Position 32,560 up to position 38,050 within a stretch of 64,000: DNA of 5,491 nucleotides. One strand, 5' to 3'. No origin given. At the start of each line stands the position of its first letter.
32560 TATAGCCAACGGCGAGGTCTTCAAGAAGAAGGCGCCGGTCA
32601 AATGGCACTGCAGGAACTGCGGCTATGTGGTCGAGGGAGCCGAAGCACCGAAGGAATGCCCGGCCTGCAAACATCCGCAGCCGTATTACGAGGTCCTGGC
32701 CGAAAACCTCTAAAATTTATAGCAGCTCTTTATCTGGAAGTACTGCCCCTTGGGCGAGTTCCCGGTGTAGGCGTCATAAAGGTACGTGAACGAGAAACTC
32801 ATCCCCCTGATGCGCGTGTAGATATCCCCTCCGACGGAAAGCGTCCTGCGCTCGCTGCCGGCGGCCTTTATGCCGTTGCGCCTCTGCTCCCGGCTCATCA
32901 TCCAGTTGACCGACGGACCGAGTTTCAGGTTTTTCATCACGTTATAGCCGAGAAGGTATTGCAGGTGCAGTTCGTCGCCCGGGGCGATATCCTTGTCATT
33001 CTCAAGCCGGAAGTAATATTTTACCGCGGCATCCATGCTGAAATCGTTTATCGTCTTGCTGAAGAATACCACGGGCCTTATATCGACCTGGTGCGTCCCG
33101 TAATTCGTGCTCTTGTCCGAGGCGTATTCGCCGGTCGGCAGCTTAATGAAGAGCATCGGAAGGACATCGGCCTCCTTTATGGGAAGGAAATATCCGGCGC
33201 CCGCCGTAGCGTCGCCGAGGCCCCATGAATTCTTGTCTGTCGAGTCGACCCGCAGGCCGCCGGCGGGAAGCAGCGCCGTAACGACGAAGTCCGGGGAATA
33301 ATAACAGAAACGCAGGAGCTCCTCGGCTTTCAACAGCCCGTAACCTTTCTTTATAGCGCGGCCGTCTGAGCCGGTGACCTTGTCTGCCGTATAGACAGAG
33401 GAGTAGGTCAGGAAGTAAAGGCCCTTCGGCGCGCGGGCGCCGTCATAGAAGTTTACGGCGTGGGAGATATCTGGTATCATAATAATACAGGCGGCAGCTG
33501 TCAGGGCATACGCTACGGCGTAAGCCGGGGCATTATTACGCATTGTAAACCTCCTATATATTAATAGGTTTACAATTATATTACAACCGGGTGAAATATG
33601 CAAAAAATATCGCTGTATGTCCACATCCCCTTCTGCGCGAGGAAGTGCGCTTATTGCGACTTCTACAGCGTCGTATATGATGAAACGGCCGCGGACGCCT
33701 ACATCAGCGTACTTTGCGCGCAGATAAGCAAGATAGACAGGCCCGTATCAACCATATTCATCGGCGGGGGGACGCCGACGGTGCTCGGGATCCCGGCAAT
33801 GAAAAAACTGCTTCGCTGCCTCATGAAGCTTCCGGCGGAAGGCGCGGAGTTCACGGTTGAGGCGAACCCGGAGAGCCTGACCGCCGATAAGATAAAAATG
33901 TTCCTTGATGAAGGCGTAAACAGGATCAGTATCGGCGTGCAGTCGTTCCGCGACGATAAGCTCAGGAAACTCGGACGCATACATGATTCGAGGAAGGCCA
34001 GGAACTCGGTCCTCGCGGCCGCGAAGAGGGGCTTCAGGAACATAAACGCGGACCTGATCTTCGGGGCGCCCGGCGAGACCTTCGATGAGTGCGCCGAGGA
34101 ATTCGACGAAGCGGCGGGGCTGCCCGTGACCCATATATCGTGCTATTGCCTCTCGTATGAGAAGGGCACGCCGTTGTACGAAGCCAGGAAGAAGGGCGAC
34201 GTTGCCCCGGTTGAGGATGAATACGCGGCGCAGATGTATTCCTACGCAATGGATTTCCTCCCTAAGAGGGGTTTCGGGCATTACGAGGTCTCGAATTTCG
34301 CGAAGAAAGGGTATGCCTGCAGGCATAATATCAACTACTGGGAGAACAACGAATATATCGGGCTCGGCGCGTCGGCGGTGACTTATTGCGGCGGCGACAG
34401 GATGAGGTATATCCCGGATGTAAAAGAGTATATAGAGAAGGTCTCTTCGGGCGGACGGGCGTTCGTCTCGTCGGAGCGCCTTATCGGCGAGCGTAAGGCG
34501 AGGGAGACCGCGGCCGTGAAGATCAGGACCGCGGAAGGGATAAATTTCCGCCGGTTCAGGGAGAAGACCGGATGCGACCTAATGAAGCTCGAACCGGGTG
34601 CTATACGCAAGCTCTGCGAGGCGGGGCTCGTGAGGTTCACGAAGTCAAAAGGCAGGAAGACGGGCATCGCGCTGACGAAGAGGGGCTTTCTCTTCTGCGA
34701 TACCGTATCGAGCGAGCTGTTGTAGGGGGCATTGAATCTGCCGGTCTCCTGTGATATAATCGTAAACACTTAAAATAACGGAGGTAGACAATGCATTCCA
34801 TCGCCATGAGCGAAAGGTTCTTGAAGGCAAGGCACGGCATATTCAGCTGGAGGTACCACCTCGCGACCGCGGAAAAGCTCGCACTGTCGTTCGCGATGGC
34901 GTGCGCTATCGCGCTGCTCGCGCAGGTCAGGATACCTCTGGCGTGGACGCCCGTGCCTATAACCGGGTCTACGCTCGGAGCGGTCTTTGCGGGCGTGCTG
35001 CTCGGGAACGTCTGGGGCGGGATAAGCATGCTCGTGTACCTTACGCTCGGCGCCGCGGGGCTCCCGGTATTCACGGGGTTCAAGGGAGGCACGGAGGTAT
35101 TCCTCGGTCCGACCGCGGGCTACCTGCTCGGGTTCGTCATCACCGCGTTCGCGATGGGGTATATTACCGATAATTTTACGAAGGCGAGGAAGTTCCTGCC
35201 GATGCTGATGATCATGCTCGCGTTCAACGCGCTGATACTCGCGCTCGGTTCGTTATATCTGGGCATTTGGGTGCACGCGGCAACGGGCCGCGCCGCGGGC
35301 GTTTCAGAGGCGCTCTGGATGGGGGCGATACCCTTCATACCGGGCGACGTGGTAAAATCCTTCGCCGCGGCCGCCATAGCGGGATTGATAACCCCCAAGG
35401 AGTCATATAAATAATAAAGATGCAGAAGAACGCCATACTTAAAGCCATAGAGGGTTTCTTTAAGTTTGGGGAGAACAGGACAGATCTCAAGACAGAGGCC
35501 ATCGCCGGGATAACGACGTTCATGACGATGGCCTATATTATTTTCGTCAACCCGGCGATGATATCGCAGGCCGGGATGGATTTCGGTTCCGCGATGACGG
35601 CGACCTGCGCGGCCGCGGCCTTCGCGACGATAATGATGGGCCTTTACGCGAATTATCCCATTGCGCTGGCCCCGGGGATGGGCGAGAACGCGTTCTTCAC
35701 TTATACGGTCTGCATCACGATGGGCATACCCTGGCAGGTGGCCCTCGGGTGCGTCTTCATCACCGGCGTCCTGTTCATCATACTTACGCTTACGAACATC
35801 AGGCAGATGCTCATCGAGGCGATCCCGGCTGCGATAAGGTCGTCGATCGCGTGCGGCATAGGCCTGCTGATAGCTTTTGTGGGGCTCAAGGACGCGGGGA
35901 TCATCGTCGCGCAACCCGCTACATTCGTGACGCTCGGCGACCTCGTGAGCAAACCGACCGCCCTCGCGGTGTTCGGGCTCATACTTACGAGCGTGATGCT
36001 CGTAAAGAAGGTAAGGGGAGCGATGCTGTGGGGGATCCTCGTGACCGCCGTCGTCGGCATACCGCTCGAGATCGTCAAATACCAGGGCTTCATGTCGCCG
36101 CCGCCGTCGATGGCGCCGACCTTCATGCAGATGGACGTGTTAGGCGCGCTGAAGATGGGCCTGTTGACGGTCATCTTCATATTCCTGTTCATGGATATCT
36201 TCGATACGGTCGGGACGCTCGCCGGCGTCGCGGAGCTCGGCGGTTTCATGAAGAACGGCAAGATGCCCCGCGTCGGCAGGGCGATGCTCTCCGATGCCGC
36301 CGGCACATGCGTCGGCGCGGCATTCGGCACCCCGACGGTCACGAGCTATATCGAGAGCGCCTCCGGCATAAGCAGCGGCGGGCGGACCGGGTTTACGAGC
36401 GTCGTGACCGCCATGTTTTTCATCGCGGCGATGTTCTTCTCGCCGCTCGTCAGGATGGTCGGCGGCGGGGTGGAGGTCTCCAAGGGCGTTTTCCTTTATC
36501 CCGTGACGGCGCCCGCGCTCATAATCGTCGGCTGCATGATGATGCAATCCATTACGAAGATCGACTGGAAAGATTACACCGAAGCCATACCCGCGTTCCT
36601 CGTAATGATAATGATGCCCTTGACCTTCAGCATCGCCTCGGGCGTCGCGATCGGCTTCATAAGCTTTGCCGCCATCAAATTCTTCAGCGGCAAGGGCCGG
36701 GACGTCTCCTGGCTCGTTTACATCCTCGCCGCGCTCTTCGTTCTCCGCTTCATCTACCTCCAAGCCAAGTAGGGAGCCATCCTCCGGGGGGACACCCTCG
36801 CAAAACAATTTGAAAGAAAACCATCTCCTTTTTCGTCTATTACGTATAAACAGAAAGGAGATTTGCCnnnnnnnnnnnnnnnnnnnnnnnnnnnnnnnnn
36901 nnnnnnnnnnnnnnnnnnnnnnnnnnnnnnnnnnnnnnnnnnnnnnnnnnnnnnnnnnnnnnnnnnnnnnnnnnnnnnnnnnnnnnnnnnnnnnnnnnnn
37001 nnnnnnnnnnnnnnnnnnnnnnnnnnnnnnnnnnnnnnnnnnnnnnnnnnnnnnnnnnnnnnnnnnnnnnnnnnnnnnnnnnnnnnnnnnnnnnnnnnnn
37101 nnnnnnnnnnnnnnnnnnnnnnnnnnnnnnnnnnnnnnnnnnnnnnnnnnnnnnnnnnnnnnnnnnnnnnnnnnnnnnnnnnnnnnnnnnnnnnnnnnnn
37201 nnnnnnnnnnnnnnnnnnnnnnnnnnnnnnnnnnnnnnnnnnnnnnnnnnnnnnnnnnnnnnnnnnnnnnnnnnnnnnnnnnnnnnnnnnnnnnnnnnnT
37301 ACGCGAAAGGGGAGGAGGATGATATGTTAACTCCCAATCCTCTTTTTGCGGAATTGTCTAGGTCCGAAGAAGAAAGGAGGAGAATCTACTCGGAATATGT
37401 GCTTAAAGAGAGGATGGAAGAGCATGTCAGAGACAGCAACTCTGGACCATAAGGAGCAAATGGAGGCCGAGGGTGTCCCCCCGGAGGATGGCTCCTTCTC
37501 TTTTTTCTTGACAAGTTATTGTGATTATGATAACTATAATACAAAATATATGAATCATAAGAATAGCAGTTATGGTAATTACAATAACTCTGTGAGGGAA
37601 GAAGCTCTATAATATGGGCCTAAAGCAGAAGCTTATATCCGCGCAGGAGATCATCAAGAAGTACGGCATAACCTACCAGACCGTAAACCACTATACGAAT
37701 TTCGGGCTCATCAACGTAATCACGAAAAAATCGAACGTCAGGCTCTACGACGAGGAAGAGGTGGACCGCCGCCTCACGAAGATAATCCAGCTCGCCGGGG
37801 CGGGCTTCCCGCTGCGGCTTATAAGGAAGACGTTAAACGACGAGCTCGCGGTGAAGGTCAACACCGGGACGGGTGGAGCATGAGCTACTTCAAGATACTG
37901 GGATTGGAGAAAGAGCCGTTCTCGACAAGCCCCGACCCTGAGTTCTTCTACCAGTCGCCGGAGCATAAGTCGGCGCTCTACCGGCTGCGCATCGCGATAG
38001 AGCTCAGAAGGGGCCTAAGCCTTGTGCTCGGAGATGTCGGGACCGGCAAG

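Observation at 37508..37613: MerR-style promoter architecture with two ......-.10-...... palindromes ahead of a MerR-like HTH gene heading a pilus/secretin module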

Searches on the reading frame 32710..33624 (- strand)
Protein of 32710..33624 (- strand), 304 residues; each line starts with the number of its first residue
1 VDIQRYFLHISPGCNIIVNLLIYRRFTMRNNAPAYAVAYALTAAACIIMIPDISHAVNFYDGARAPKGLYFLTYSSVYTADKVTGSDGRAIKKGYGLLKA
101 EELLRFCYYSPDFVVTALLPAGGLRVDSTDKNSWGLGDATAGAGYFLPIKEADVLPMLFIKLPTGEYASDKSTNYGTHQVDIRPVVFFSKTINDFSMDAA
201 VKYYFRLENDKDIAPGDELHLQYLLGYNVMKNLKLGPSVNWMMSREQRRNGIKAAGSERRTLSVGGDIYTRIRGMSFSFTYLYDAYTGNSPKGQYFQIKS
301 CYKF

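Call 32: search_protein_families(library=pfam, proteins=[window:32710-33624:-], max_evalue=0.001)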
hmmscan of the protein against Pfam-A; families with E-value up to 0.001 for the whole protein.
window:32710-33624:- (304 aa): 1 family
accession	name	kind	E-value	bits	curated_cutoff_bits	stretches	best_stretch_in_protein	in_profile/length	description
PF13557.12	Phenol_MetA_deg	-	1.6e-18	68.1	22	1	111-298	38-240/242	Putative MetA-pathway of phenol degradation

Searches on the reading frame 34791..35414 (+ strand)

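Call 32: search_protein_families(library=pfam, proteins=[window:34791-35414:+], max_evalue=0.001)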
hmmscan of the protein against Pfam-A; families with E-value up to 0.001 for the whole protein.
window:34791-35414:+ (207 aa): 1 family
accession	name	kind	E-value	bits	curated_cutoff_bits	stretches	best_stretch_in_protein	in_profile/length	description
PF02632.19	BioY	-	1.9e-36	125.6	25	1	53-199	2-137/140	BioY family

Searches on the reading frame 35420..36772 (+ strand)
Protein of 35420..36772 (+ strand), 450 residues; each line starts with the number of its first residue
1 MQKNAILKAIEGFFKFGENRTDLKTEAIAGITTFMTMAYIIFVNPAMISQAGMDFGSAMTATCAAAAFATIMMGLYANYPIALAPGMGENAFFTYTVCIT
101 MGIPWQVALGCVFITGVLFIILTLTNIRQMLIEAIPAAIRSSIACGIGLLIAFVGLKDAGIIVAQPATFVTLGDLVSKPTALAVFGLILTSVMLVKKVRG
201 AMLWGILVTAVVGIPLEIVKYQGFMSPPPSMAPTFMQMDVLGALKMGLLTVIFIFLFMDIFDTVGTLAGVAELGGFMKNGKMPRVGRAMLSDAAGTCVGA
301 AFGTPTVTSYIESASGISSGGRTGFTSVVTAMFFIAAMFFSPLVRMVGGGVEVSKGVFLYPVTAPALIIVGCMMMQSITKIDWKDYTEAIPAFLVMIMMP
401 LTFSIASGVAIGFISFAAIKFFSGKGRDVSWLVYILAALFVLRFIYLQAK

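Call 32: search_protein_families(library=pfam, proteins=[window:35420-36772:+], max_evalue=0.001)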
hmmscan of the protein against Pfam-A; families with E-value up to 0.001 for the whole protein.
window:35420-36772:+ (450 aa): 1 family
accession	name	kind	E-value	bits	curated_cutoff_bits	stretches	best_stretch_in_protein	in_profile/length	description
PF00860.26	Xan_ur_permease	-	8.4e-38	130.5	27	1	26-408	3-386/389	Permease family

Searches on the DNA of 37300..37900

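Call 51: search_rna_families(source=window, start=37300, end=37900, threshold=evalue, max_evalue=1)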
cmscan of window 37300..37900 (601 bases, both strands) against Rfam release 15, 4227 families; matches with E-value up to 1: 2.
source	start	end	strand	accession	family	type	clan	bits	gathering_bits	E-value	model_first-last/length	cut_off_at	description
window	37331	37355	+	RF01354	CRISPR-DR45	Gene; CRISPR;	-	22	37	0.3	1-24/24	no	CRISPR RNA direct repeat element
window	37319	37429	-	RF00648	MIR396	Gene; miRNA;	-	18.1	80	0.77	1-118/118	no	MIR396 microRNA precursor family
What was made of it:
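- There is no Rfam match (call 51).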
